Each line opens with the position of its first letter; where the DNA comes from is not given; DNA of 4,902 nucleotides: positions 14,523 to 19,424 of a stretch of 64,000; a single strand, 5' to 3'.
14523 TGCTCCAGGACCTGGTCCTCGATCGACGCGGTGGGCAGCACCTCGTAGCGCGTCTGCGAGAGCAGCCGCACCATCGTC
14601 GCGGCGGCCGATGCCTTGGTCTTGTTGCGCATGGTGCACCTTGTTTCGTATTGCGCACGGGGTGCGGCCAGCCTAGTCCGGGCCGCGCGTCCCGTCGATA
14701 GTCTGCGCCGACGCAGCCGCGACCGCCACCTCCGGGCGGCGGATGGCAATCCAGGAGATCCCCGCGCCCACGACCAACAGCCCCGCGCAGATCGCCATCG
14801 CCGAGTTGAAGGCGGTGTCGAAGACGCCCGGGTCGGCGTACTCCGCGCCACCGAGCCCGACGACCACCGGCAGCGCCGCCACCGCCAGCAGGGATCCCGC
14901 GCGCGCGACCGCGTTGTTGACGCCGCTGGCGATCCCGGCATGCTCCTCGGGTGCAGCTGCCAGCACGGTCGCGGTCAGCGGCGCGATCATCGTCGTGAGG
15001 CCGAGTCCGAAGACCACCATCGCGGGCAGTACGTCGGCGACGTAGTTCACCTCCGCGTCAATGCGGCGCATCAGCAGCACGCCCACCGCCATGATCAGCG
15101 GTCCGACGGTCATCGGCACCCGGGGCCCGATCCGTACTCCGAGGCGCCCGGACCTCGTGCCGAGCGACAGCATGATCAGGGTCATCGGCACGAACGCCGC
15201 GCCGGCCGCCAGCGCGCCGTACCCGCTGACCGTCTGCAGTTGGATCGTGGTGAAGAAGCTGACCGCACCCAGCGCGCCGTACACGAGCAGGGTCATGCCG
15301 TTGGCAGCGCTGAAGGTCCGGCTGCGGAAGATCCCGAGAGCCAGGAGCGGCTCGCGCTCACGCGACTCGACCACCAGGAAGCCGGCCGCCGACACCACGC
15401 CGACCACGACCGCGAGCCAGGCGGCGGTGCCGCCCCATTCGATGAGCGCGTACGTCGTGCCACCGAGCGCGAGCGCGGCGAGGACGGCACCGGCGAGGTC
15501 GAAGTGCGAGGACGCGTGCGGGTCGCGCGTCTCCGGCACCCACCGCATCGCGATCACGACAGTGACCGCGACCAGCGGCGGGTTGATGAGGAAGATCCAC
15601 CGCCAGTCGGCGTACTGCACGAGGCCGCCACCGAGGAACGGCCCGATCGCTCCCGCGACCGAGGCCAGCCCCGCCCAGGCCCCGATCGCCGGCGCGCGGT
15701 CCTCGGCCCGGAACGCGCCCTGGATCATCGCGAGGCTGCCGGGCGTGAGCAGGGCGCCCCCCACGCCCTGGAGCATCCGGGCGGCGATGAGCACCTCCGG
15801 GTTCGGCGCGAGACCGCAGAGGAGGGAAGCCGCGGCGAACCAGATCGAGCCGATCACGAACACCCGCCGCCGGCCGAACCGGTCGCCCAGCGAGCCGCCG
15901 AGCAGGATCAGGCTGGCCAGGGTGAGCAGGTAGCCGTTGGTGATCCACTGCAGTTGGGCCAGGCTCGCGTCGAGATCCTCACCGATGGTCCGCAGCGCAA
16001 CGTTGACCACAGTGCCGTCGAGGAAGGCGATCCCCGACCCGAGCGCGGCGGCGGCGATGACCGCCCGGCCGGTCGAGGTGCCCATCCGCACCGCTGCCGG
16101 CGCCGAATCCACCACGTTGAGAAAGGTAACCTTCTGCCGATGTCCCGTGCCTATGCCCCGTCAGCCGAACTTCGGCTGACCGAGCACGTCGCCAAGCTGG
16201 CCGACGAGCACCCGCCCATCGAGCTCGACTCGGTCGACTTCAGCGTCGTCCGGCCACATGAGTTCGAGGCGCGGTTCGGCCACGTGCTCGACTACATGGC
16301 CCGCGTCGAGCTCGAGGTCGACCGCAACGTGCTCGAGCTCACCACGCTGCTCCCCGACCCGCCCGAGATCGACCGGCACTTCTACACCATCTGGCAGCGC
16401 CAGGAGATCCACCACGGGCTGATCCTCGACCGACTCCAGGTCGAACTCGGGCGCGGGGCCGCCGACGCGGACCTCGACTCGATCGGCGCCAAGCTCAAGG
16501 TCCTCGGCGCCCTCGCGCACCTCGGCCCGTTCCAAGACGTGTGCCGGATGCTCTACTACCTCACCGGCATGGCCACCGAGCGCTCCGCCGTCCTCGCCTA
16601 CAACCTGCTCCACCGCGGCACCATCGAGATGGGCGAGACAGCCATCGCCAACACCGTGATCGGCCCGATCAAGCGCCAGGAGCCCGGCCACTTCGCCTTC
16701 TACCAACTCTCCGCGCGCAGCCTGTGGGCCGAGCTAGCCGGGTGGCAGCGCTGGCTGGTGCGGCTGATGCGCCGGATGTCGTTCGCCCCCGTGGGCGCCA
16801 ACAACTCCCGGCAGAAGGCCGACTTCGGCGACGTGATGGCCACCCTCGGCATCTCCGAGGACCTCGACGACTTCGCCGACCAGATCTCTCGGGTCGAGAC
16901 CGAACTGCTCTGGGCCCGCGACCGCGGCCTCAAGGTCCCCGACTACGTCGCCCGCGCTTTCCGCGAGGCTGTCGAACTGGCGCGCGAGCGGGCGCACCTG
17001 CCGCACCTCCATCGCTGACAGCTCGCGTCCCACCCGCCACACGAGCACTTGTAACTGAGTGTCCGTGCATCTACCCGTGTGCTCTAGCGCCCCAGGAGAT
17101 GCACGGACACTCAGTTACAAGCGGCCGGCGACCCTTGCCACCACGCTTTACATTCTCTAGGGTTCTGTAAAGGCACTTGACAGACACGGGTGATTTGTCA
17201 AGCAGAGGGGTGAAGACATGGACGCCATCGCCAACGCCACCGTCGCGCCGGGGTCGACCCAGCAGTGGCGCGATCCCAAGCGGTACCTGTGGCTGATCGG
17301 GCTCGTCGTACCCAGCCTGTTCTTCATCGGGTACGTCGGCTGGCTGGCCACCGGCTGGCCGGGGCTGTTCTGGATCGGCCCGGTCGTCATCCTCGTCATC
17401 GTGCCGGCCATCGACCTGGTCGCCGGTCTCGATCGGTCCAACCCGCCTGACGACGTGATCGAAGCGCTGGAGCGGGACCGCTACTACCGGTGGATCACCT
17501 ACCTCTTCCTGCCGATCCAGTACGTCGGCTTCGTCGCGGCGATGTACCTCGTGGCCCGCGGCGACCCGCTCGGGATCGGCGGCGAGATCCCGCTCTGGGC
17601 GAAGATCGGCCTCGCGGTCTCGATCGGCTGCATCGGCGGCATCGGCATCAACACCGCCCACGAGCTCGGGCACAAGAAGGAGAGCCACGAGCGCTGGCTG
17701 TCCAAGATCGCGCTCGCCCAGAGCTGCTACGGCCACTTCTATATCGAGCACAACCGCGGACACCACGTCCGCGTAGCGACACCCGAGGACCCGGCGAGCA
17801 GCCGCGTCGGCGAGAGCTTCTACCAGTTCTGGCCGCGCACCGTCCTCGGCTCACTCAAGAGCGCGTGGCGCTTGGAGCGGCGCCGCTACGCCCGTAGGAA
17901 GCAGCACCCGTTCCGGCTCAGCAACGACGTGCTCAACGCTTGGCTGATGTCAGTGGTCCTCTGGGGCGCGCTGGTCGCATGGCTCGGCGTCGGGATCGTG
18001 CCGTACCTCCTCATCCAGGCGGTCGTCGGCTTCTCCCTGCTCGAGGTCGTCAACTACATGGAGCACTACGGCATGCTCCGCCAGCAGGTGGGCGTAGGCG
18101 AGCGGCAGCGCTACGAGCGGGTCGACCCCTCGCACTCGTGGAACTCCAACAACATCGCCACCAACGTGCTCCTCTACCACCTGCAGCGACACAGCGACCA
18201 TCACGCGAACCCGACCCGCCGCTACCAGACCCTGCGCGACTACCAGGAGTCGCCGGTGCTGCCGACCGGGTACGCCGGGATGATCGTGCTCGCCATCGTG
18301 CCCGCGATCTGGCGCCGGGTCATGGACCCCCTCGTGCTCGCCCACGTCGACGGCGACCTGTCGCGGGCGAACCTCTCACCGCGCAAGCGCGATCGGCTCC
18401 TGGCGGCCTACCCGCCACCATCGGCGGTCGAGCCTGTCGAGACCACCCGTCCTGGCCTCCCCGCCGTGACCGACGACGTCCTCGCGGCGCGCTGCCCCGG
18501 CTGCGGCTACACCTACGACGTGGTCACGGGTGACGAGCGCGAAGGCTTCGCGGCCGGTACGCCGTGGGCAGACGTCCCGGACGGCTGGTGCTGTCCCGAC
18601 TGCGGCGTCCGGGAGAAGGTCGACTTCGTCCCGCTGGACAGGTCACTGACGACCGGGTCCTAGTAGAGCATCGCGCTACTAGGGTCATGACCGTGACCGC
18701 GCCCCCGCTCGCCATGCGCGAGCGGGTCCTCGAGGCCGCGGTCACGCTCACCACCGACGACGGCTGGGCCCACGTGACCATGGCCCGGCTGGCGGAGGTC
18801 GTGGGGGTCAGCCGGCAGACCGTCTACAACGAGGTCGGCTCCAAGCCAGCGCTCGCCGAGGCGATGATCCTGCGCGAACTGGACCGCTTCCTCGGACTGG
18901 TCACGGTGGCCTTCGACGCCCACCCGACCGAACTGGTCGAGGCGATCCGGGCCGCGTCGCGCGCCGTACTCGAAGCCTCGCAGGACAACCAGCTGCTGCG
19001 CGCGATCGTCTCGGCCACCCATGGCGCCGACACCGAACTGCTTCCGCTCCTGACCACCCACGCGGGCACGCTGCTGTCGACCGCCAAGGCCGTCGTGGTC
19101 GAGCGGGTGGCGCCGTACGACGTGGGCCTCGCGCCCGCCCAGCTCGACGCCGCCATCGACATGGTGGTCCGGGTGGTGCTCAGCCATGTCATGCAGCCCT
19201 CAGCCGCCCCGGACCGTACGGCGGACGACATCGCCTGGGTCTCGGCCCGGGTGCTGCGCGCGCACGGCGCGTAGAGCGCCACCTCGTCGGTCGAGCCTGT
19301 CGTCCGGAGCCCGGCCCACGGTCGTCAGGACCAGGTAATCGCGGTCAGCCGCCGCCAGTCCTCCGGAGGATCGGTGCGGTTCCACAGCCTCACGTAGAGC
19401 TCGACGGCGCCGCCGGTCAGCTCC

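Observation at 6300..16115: Complete corrinoid-dependent demethylation and THF C1-oxidation island built around a non-pyrrolysine MttB homolog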

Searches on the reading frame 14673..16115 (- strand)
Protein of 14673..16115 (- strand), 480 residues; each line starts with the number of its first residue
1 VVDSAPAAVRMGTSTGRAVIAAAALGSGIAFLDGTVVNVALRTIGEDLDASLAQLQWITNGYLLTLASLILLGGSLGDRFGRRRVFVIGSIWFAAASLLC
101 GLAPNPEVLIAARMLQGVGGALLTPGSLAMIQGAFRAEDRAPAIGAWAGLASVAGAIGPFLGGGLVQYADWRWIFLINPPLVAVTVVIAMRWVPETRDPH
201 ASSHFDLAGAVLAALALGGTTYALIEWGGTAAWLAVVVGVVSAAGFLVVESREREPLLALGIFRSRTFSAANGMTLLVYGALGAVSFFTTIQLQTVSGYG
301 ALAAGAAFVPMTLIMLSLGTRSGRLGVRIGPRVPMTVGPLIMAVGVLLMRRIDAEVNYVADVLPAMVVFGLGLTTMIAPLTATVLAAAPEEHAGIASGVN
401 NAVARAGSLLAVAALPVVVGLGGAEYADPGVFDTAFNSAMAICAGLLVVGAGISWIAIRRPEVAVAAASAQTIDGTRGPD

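Call 4: search_protein_families(library=pfam, proteins=[window:14673-16115:-])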
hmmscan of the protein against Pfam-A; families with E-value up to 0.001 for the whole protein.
window:14673-16115:- (480 aa): 4 families
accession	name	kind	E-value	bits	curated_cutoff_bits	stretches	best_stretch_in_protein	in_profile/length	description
PF07690.21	MFS_1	-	6.5e-53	180.3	33.4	1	24-411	2-346/347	Major Facilitator Superfamily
PF05977.19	MFS_3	-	2.4e-08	33.3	27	1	36-215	28-211/524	Transmembrane secretion effector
PF00083.30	Sugar_tr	-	2.5e-08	33.7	22.3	1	35-196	28-194/452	Sugar (and other) transporter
PF06609.19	TRI12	-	7.9e-07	28.3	23.2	1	41-200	71-226/599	Fungal trichothecene efflux pump (TRI12)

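Call 5: search_protein_families(library=ncbifam, proteins=[window:14673-16115:-])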
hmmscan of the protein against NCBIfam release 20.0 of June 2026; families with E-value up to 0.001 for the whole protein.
window:14673-16115:- (480 aa): 54 families (the best 25 are shown)
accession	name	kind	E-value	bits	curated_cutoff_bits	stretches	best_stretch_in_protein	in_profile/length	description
TIGR00711.1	efflux_EmrB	subfamily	5e-69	233.3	230.2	1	22-404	6-393/485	DHA2 family efflux MFS transporter permease subunit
NF000025.1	MFS_efflux_tcmA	exception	6.7e-58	196.7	999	1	19-419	27-431/538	tetracenomycin C efflux MFS transporter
NF000031.1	MFS_efflux_LmrA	exception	2.2e-52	178.3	850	1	25-451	39-463/484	lincomycin efflux MFS transporter Lmr(A)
NF033896.2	MFS_LfrA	equivalog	6.9e-48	163.5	825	1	18-418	18-423/504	efflux MFS transporter LfrA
NF012169.0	qepA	equivalog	7.8e-47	160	1075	1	16-421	19-423/511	fluoroquinolone efflux MFS transporter QepA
NF011571.1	PRK14995.1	subfamily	2.8e-43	148.4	701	1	32-415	20-407/493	SmvA family efflux MFS transporter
NF000391.1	EmrB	exception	2.2e-39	135.5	925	1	22-408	15-408/501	multidrug efflux MFS transporter permease subunit EmrB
NF000089.1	qac_MFS_AB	exception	2.4e-38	132.2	900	1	24-418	25-424/514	QacA/B family quaternary ammonium compound efflux MFS transporter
NF012180.1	tet_MFS_43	exception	4e-38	131.7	999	1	4-419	6-427/484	tetracycline efflux MFS transporter Tet(43)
NF007799.0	PRK10504.1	subfamily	1.7e-35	122.8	426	1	23-391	15-385/471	multidrug transporter subunit MdtD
NF000060.1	MFS_efflux_LmrB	exception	4e-26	91.9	800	1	25-413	24-417/479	lincomycin efflux MFS transporter Lmr(B)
TIGR00710.1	efflux_Bcr_CflA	subfamily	1e-25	91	200.9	1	39-216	26-203/385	Bcr/CflA family efflux MFS transporter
NF040895.2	MFS_effux_SdrM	equivalog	3.9e-24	85.6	550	1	27-344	15-332/441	multidrug efflux MFS transporter SdrM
TIGR00880.1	2_A_01_02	superfamily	6.2e-24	84.7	131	1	72-196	17-141/141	multidrug resistance protein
NF000218.1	FexA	exception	4.9e-23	81.5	900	1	28-399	31-409/475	chloramphenicol/florfenicol efflux MFS transporter FexA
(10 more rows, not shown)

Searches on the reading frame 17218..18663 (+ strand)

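Call 20: search_protein_families(library=pfam, proteins=[window:17218-18663:+], max_evalue=0.00001)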
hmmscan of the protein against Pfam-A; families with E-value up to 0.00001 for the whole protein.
window:17218-18663:+ (481 aa): 2 families
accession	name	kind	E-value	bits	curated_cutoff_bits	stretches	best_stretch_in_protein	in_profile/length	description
PF00487.30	FA_desaturase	-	1.8e-39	136.5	29.7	1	126-356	2-250/253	Fatty acid desaturase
PF00301.25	Rubredoxin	-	9.4e-15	54.8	23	1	425-470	3-47/47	Rubredoxin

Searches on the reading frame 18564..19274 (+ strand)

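Call 20: search_protein_families(library=pfam, proteins=[window:18564-19274:+], max_evalue=0.00001)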
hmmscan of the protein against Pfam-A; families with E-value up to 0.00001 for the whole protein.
window:18564-19274:+ (236 aa): 2 families
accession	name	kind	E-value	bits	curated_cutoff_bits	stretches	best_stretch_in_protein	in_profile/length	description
PF18556.6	TetR_C_35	-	8.6e-31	106.7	26.7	1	124-229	2-105/105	Bacterial Tetracyclin repressor, C-terminal domain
PF00440.29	TetR_N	-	4.3e-07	30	24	1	56-101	2-47/47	Bacterial regulatory proteins, tetR family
